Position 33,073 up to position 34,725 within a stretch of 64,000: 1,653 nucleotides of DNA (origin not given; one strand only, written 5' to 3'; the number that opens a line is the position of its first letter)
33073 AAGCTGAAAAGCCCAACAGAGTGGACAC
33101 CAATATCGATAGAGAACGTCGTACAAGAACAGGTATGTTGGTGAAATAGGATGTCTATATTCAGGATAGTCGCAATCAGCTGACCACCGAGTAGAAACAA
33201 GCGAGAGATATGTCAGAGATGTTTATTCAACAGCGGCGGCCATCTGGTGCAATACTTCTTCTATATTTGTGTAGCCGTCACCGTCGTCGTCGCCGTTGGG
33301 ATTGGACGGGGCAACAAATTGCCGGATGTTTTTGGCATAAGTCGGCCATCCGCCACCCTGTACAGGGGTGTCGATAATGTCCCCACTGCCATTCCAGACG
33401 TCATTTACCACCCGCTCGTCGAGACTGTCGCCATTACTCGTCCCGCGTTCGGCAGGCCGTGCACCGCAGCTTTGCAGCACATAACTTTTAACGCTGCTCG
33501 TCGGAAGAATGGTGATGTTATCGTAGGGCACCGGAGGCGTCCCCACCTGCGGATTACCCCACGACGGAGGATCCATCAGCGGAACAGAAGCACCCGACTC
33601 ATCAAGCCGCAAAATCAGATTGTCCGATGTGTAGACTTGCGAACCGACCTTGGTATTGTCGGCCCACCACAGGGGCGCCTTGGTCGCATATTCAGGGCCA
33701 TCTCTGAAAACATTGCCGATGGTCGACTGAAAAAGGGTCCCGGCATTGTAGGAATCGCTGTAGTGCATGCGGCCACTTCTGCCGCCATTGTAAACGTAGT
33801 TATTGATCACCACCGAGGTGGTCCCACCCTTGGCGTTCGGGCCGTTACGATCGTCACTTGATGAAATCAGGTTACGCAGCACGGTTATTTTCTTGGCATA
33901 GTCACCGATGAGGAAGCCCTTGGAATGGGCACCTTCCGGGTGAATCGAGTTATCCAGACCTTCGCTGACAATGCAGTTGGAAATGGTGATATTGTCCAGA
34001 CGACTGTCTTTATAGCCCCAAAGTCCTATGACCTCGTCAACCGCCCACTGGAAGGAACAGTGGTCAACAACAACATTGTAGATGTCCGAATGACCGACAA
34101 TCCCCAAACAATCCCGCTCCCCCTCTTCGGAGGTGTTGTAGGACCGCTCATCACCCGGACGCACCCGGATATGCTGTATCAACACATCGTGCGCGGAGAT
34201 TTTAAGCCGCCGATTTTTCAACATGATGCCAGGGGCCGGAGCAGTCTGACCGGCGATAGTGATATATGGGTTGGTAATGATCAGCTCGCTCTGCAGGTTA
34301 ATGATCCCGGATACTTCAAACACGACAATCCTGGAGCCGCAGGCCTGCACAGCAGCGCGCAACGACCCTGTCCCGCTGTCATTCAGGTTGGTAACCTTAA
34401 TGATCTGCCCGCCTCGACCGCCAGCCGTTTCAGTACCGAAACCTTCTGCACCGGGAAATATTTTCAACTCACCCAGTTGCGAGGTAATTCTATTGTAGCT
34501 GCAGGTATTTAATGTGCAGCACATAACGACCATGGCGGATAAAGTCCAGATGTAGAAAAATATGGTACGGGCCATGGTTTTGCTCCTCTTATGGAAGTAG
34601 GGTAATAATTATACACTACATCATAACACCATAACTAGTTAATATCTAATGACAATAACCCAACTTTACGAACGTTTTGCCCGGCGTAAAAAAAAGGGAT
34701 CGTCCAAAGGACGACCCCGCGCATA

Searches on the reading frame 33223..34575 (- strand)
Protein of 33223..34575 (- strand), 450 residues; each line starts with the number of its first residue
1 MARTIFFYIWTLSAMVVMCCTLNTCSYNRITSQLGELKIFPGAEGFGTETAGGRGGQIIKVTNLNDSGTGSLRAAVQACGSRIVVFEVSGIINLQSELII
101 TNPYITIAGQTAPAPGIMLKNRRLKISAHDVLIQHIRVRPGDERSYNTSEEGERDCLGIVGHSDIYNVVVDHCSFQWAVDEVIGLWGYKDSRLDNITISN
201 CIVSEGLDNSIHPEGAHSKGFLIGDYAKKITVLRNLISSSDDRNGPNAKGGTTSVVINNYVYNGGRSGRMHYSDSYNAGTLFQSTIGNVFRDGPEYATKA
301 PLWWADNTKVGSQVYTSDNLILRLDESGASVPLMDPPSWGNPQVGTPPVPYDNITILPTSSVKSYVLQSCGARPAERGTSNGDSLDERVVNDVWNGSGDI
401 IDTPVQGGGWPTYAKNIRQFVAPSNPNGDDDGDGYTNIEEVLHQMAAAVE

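Call 9: search_protein_families(library=pfam, proteins=[window:33223-34575:-])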
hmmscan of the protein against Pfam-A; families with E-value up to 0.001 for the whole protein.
window:33223-34575:- (450 aa): 0 families

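Call 11: search_solved_structures(query=window:33223-34575:-, max_evalue=1, show_alignments=1)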
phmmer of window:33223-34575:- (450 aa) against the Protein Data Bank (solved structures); distinct sequences matched with E-value up to 1: 5.
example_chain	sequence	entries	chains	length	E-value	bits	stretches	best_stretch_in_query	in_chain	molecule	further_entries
9buj_A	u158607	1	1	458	5.2e-29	104.6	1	39-322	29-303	Pectate lyase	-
6fi2_A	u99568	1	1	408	0.00054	22.1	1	42-100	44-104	VexL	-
2mqh_A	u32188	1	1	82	0.11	14.5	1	32-75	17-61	Nucleic acid binding protein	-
1pxz_A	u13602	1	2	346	0.12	14.4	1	36-100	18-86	Major pollen allergen Jun a 1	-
9n4k_C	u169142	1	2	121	0.52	12.3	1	15-54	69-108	Activin receptor type-1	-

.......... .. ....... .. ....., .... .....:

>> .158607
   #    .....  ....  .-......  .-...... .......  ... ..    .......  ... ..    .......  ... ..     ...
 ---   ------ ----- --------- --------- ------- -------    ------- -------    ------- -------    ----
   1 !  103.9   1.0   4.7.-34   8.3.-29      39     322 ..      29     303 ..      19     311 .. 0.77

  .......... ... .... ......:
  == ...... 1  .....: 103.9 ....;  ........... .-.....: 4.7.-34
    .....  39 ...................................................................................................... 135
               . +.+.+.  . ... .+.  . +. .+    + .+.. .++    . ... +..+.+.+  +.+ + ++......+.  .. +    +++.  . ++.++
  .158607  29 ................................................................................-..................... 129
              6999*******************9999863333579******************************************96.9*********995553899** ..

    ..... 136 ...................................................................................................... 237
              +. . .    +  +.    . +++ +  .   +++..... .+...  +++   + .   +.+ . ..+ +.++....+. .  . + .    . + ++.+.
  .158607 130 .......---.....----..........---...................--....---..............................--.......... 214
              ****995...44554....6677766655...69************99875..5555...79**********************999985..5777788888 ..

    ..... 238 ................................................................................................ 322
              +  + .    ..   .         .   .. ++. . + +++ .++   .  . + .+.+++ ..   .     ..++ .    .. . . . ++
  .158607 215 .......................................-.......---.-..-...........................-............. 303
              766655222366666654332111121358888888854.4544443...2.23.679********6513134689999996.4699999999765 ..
